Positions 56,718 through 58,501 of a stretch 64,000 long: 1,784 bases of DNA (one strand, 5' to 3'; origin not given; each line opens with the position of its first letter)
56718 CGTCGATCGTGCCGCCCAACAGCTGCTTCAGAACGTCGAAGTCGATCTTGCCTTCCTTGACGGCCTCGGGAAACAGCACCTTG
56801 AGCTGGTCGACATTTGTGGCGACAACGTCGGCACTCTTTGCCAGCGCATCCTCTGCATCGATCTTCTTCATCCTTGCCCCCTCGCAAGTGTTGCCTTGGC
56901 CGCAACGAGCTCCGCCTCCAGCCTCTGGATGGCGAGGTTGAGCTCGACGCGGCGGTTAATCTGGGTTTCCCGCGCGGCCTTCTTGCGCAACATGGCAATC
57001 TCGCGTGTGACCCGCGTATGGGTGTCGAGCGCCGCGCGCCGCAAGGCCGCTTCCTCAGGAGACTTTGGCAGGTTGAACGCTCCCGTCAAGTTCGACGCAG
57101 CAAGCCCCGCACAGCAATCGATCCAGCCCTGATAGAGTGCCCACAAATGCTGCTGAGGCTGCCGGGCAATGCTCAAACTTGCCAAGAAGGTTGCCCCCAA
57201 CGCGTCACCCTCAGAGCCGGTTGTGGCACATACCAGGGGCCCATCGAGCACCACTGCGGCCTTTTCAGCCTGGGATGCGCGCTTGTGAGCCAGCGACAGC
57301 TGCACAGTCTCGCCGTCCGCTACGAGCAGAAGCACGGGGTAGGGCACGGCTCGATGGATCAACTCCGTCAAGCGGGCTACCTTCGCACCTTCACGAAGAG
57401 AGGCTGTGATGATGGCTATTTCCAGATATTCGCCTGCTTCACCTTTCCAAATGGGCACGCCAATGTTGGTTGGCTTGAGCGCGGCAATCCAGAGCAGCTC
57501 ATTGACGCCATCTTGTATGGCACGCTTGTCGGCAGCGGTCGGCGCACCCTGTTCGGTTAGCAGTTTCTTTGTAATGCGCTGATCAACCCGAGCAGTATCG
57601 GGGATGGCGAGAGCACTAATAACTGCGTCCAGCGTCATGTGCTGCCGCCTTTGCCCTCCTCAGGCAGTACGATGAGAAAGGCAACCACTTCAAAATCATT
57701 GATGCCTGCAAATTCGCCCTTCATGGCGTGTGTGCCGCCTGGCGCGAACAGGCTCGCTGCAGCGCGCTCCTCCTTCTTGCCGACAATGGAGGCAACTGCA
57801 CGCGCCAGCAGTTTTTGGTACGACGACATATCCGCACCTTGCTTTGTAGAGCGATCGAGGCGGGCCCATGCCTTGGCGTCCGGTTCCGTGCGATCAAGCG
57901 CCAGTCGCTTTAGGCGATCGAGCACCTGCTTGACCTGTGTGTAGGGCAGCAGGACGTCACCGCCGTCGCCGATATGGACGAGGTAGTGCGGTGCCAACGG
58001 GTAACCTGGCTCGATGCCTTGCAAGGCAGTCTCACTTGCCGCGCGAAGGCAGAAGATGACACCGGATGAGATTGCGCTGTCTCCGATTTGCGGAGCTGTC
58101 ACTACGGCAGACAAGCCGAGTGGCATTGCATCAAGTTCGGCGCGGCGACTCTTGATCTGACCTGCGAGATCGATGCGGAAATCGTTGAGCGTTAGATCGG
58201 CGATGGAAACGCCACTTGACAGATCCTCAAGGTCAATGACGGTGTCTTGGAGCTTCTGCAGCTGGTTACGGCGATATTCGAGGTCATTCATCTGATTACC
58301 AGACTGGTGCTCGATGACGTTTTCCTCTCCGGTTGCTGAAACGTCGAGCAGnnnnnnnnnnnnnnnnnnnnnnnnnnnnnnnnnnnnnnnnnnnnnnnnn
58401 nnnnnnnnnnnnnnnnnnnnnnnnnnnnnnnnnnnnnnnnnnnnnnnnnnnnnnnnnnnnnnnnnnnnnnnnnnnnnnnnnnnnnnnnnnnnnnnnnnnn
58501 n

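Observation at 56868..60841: SNF2 helicase with a non-helicase N-terminal domain plus a small partner protein, coupled upstream of mod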

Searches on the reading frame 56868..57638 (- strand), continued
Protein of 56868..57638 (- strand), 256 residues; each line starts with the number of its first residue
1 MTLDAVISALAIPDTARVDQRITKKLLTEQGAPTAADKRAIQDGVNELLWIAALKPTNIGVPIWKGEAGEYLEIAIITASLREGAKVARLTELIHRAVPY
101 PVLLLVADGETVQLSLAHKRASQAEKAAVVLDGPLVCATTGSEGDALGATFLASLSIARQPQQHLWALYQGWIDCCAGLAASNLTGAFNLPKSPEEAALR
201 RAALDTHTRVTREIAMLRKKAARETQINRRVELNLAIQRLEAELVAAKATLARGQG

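Call 75: search_protein_representatives(alignment_id=A2)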
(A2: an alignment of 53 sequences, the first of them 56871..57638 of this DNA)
Query: 53 sequences, 252 profile positions. Proteins with E-value up to 0.001 (for the whole library): 2044; up to 1e-10: 1233; up to 1e-30: 542. The best 150 are listed.
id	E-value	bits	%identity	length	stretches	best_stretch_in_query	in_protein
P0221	1.5e-111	388.3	-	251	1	1-252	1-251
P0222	1.5e-110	385.0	-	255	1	5-252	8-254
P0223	4.2e-108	377.0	-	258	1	1-252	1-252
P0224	3.6e-105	367.4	-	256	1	1-251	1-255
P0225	1.7e-104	365.2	-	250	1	1-250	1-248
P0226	3.4e-102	357.6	-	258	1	6-252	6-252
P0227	9.1e-101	352.9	-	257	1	6-249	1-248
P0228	2.2e-97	341.9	-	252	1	1-250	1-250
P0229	6.3e-95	333.8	-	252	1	2-249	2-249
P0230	6.8e-95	333.7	-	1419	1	4-252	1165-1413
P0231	1.7e-93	329.1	-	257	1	1-252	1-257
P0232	2.1e-92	325.6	-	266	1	1-252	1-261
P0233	3.5e-92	324.8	-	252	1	2-251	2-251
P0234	6.6e-92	323.9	-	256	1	1-252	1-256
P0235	7.0e-92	323.8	-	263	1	1-252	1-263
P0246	3.4e-88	311.8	-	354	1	1-208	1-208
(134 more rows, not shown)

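Call 79: search_protein_families(library=pfam, proteins=[P0230, P0246], max_evalue=0.01)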
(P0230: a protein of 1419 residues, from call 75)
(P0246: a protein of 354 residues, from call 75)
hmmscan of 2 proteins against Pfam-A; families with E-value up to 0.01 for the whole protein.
P0230 (1419 aa): 11 families
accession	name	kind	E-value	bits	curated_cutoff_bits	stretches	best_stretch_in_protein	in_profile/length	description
PF14335.11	DUF4391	-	1.2e-58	199.2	29.9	1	1177-1406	7-232/232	Domain of unknown function (DUF4391)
PF13087.12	AAA_12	-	7.4e-26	91.4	27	1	914-1094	14-194/195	AAA domain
PF13482.12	RNase_H_2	-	3.4e-20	73.1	22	1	321-503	1-164/165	RNase_H superfamily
PF13086.12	AAA_11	-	2e-10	41.3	27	2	739-804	19-92/257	AAA domain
PF13245.12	AAA_19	-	1.1e-07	32.5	25.1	1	733-885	7-129/134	AAA domain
PF13604.12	AAA_30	-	2.1e-07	31.3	27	1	739-888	20-131/191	AAA domain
PF01443.25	Viral_helicase1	-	3.5e-05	24.2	21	0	849-887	59-99/228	Viral superfamily 1 RNA helicase core domain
PF04851.21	ResIII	-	0.00058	20.2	22.5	1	736-858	22-134/164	Type III restriction enzyme, res subunit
PF24883.2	NPHP3_N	-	0.00089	19.9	24.8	1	736-768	21-53/164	Nephrocystin 3, N-terminal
PF20720.3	nSTAND3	-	0.0022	18.2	27.2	1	737-782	17-61/155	Novel STAND NTPase 3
PF05127.21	NAT10_TcmA_helicase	-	0.0088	16.4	22.7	0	742-878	2-118/176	RNA cytidine acetyltransferase NAT10/TcmA, helicase domain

P0246 (354 aa): 2 families
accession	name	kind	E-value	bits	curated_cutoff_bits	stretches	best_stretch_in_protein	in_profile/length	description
PF14335.11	DUF4391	-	6.3e-55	187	29.9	1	10-209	1-196/232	Domain of unknown function (DUF4391)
PF04326.19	SLFN_AlbA_2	-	2.9e-07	31.5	25.3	1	198-277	26-96/118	Schlafen, AlbA_2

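Call 87: fold_search(model_id=the predicted structure, library=viral)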
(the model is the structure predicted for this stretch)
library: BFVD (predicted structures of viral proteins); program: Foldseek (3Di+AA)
matches with E <= 10: 667; with E <= 0.001: 0
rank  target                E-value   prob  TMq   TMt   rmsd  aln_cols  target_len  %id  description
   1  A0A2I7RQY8            2.1e-03  0.89  0.24  0.22  17.9       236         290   12  (no name in the UniProt tables at hand)
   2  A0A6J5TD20            2.6e-02  0.54  0.21  0.20  16.2       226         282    9  Uncharacterized protein [uncultured Caudovirales phage]
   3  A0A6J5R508            5.7e-02  0.30  0.18  0.20  19.5       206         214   11  Essential recombination function protein [uncultured Caudovirales phage]
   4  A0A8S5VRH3            9.1e-02  0.35  0.14  0.10   8.3        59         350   20  (no name in the UniProt tables at hand)
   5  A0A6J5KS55            9.6e-02  0.80  0.27  0.31  13.5       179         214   11  Uncharacterized protein [uncultured Caudovirales phage]
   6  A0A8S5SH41            1.4e-01  0.30  0.14  0.07   7.8        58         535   16  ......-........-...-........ exonuclease RecJ [Siphoviridae sp. ctBCr48]
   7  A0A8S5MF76            1.6e-01  0.12  0.17  0.07  13.4       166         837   10  Tail protein [Siphoviridae sp. ctYh54]
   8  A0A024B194            1.7e-01  0.28  0.18  0.15   9.8       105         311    8  Exopolyphosphatase [Bacillus phage Hakuna]
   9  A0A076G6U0            1.7e-01  0.12  0.13  0.11  10.4        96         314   16  Exopolyphosphatase [Bacillus phage Bobb]
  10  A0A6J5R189            1.8e-01  0.97  0.27  0.43   7.1       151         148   13  Uncharacterized protein [uncultured Caudovirales phage]
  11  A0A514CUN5            2.0e-01  0.14  0.20  0.22  18.3       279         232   11  Uncharacterized protein [Achromobacter phage vB_AxyP_19-32_Axy13]
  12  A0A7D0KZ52            2.2e-01  0.25  0.18  0.19  24.5       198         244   15  (no name in the UniProt tables at hand)
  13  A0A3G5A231            2.9e-01  0.18  0.14  0.10   5.7        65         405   15  Disease resistance R13L4/SHOC-2-like LRR domain-containing protein [Harvfovirus sp.]
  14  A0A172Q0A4            2.9e-01  0.15  0.12  0.12   7.6        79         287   15  Putative DHD superfamily phosphohydrolase [Acinetobacter phage vB_AbaM_ME3]
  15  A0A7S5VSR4            3.1e-01  1.00  0.18  0.07   0.4        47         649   34  (no name in the UniProt tables at hand)
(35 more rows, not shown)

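Call 89: search_dna_similar(query=window:56871-57638:-, collection=phages, mode=protein, max_rows=10, max_evalue=0.001)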
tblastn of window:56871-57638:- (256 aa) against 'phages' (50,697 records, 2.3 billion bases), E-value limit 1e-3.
Records with a match: 1; places in all: 1; records where one place covers at least 80% of the query: 1.
Best place of each record, by identity: <60% 1.
By first word of the organism name: Erysipelothrix 1.
By host as written in the record: Erysipelothrix rhusiopathiae ZJ 1.
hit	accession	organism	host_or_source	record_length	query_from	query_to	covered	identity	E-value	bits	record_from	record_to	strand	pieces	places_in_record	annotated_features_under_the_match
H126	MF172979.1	Erysipelothrix phage phi1605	Erysipelothrix rhusiopathiae ZJ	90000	34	244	82%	24.9%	2e-13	75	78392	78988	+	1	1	methyl-accepting chemotaxis protein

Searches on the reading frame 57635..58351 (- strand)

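Call 48: search_protein_families(library=pfam, proteins=[window:57635-58351:-], max_evalue=1)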
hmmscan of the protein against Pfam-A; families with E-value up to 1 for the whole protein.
window:57635-58351:- (238 aa): 1 family
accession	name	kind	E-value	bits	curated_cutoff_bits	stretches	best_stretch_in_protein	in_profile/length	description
PF09177.16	STX6_10_61_N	-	0.085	13.8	29.4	0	20-71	35-86/99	Syntaxin 6/10/61, N-terminal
